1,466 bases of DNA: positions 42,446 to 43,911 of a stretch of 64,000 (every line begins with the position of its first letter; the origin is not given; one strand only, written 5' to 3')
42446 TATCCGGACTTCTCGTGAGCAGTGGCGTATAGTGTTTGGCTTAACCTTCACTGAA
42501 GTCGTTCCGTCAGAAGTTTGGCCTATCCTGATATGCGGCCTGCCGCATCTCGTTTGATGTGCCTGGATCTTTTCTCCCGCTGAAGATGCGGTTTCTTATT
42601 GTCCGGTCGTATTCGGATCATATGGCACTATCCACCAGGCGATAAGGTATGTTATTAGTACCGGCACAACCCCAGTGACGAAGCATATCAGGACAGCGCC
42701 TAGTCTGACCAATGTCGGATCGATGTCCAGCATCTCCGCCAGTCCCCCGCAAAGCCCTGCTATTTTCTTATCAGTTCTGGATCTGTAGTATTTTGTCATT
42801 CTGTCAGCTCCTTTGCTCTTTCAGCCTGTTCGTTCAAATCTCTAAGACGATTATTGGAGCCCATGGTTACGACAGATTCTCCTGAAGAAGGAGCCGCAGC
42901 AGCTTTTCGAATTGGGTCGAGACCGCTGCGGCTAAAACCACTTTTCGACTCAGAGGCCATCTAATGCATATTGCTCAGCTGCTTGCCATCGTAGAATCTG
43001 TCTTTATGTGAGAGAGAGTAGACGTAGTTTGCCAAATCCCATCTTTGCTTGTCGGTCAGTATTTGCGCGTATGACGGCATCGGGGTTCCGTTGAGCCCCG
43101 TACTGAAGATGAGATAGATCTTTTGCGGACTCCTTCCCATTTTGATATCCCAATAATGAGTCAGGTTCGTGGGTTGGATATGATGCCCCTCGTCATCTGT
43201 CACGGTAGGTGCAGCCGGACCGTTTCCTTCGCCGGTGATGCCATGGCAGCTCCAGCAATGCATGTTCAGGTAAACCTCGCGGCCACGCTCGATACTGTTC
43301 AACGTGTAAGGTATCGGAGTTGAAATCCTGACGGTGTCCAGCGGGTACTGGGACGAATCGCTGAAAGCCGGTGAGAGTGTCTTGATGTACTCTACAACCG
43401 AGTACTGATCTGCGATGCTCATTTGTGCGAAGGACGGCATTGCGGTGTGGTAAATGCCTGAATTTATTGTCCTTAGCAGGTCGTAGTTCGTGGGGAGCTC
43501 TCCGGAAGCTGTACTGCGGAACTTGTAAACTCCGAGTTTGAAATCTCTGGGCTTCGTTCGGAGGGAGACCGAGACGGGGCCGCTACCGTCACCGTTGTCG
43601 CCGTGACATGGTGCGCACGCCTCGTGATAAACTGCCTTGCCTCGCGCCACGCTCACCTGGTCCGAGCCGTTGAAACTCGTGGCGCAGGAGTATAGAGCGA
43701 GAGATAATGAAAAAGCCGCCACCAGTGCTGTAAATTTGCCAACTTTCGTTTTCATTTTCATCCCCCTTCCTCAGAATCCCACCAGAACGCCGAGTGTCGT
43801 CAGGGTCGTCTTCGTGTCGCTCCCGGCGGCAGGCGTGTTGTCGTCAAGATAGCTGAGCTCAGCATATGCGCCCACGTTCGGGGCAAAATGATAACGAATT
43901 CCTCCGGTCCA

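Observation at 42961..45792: Cupredoxin + haem-porin + dihaem cytochrome c operon: candidate outer-membrane electron conduit with Cyc2/Cyc1/rusticyanin-like logic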

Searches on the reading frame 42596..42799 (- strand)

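Call 3: search_protein_families(library=pfam, proteins=[window:42596-42799:-], max_evalue=1)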
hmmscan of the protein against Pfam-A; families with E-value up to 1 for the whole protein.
window:42596-42799:- (67 aa): 2 families
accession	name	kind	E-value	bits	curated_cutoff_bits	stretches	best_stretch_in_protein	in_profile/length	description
PF04024.17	PspC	-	1.3e-21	76.6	25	1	3-60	2-57/58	PspC domain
PF04400.18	NqrM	-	0.22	11.8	22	1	11-23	6-18/43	(Na+)-NQR maturation NqrM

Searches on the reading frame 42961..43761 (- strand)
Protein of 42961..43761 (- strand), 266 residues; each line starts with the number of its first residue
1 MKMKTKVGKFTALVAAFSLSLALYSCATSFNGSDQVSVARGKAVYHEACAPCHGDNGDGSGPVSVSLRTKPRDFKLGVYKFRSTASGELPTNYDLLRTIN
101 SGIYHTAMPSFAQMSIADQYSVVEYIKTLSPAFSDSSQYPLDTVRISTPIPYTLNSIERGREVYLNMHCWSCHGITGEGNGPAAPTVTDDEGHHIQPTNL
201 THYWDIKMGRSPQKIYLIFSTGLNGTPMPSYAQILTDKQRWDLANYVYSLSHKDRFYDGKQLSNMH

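Call 3: search_protein_families(library=pfam, proteins=[window:42961-43761:-], max_evalue=1)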
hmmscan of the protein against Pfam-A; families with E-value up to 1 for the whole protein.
window:42961-43761:- (266 aa): 6 families
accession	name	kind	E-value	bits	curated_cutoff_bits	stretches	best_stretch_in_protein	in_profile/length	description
PF00034.26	Cytochrom_C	-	4.4e-26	92.4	21.3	2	157-250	1-89/90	Cytochrome c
PF13442.11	Cytochrome_CBB3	-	1e-18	67.9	27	2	156-247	2-68/68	Cytochrome C oxidase, cbb3-type, subunit III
PF02167.20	Cytochrom_C1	-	5.4e-06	26.7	22.8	1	27-54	4-31/219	Cytochrome C1 family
PF09086.16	DUF1924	-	0.11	13.3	22.5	0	38-61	8-41/96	Domain of unknown function (DUF1924)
PF14495.11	Cytochrom_C550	-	0.19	11.9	27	0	37-68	25-55/136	Cytochrome c-550 domain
PF11845.13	Tll0287-like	-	0.2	12.5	24.1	0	29-57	84-112/144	Tll0287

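Call 4: search_protein_families(library=ncbifam, proteins=[window:42961-43761:-], max_evalue=1)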
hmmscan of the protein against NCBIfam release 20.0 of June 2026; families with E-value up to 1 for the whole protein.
window:42961-43761:- (266 aa): 20 families
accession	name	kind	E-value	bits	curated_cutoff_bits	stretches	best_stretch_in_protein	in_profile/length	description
NF011054.0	PRK14486.1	equivalog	7.5e-19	68.3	447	2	33-128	210-289/294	putative bifunctional cbb3-type cytochrome c oxidase subunit II/cytochrome c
NF033864.1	cytochrome579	equivalog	4.4e-14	52.6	280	2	146-251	38-140/179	cytochrome 579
TIGR00782.1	ccoP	equivalog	2.3e-12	46.8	179.95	2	151-253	197-284/285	cytochrome-c oxidase, cbb3-type subunit III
NF050122.1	bc1_QcrC_actin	exception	6.6e-11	42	200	2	12-60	10-63/253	cytochrome bc1 complex diheme cytochrome c subunit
TIGR03872.1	cytochrome_MoxG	equivalog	1.1e-05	25.6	147.8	2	34-59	40-65/133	cytochrome c(L), periplasmic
NF045930.1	Cytc6PetJCyano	equivalog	2.8e-05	24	135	1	158-253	29-108/110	cytochrome c6 PetJ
TIGR04494.1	c550_PedF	equivalog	2.9e-05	24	122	1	33-76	46-88/133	cytochrome c-550 PedF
TIGR02603.1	CxxCH_TIGR02603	domain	4.2e-05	23.6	68.15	2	157-181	3-28/134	putative heme-binding domain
NF045773.1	cytochro_C550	exception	9.5e-05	22.3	125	1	35-60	46-71/118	cytochrome c550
NF045774.1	cytochro_C551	exception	0.00013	21.9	118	1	18-59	11-60/110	cytochrome c551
NF040606.1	CytoC_perox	subfamily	0.00023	20.5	150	1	30-55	290-315/524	di-heme-cytochrome C peroxidase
NF041895.1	choice_anch_V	domain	0.0032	17.5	42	1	29-77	9-52/150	choice-of-anchor V domain-containing protein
TIGR03806.1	chp_HNE_0200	subfamily_domain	0.0053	16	313.3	1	28-80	200-252/314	SO2930 family diheme c-type cytochrome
NF052248.1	SorU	equivalog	0.012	15.9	100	0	227-247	52-72/72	SorU family sulfite dehydrogenase c-type cytochrome subunit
TIGR03045.1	PS_II_C550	equivalog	0.017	14.8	177.75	0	37-55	50-68/159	photosystem II cytochrome c-550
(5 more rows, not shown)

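Call 50: search_solved_structures(query=window:42961-43761:-, max_evalue=0.01, show_alignments=2)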
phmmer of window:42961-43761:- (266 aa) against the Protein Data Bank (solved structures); distinct sequences matched with E-value up to 0.01: 11.
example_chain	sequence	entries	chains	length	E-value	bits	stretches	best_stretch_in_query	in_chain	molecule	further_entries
6h5l_B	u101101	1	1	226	1.2e-53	185.6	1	39-253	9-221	Conserved hypothetical cytochrome protein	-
9vr0_A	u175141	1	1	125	9.4e-06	28.6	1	142-248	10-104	Cytochrome c552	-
7o9u_A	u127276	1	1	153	1.7e-05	27.8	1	140-248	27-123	Cytochrome c552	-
3mk7_C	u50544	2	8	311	0.00019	24.3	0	36-63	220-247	Cytochrome c oxidase, cbb3-type, subunit P | Cbb3-type cytochrome c oxidase subunit CcoP1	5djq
7q21_C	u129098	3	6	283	0.00042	23.2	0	30-60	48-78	Cytochrome bc1 complex cytochrome c subunit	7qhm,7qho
6f0k_E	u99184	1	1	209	0.00058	22.7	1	38-130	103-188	Quinol:cytochrome c oxidoreductase monoheme cytochrome subunit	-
6lod_E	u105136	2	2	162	0.00062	22.6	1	39-129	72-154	Cytochrome c domain-containing protein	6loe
6btm_E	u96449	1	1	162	0.0011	21.8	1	136-251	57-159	Alternative Complex III subunit E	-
5lo9_A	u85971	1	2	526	0.0038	20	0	39-99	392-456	Cytochrome C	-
7o38_A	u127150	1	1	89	0.0063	19.3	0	166-255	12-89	Cytochrome c-552 Ks_3357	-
9wcx_U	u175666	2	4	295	0.0069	19.2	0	155-182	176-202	Cytochrome bc1 complex cytochrome c subunit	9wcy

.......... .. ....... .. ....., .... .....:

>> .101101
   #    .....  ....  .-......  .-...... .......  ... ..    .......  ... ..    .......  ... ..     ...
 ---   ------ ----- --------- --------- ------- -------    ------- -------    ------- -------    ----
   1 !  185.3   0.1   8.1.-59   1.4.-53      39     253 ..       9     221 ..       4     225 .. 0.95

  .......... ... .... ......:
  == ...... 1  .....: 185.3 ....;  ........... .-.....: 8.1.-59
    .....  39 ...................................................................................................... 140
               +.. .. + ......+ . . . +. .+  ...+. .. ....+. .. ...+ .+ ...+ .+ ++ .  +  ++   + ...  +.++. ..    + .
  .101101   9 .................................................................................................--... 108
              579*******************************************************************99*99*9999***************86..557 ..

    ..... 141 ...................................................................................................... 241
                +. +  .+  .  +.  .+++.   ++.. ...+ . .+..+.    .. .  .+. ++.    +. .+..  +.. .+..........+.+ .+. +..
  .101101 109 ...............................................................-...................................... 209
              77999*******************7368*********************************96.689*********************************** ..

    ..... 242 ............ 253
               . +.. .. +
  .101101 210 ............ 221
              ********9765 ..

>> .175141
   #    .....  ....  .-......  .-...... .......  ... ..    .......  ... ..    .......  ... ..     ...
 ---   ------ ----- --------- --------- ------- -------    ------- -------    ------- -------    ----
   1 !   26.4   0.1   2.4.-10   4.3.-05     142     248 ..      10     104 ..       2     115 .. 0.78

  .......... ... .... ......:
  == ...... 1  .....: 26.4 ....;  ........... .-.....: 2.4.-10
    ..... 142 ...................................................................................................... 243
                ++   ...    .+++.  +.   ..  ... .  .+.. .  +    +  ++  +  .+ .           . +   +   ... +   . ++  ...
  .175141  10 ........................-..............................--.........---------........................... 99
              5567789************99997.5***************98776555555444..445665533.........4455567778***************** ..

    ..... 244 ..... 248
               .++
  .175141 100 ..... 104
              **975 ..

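Call 72: search_solved_structures(query=window:42961-43761:-, max_evalue=10)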
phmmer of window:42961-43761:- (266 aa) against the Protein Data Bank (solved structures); distinct sequences matched with E-value up to 10: 56.
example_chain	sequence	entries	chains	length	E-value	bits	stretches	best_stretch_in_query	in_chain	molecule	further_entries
6h5l_B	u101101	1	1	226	1.2e-53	185.6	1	39-253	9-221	Conserved hypothetical cytochrome protein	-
9vr0_A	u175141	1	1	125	9.4e-06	28.6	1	142-248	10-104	Cytochrome c552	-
7o9u_A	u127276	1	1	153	1.7e-05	27.8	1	140-248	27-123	Cytochrome c552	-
3mk7_C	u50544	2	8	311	0.00019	24.3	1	36-63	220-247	Cytochrome c oxidase, cbb3-type, subunit P | Cbb3-type cytochrome c oxidase subunit CcoP1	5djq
7q21_C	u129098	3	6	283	0.00042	23.2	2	30-60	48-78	Cytochrome bc1 complex cytochrome c subunit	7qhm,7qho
6f0k_E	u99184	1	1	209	0.00058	22.7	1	38-130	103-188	Quinol:cytochrome c oxidoreductase monoheme cytochrome subunit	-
6lod_E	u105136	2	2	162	0.00062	22.6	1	39-129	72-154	Cytochrome c domain-containing protein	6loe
6btm_E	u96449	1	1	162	0.0011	21.8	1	136-251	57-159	Alternative Complex III subunit E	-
5lo9_A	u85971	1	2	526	0.0038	20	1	39-99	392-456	Cytochrome C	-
7o38_A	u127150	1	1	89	0.0063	19.3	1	166-255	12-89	Cytochrome c-552 Ks_3357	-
9wcx_U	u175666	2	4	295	0.0069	19.2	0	155-182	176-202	Cytochrome bc1 complex cytochrome c subunit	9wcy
6hwh_M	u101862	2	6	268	0.016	18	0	157-190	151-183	Cytochrome bc1 complex cytochrome c subunit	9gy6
6xkx_p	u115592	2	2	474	0.018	17.8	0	27-60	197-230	Cbb3-type cytochrome c oxidase subunit CcoP,Cytochrome c-type cyt cy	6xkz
8ovc_O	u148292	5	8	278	0.019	17.8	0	157-190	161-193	Cytochrome bc1 complex cytochrome c subunit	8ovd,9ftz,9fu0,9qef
6adq_C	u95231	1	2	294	0.024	17.4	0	157-190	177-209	Cytochrome bc1 complex cytochrome c subunit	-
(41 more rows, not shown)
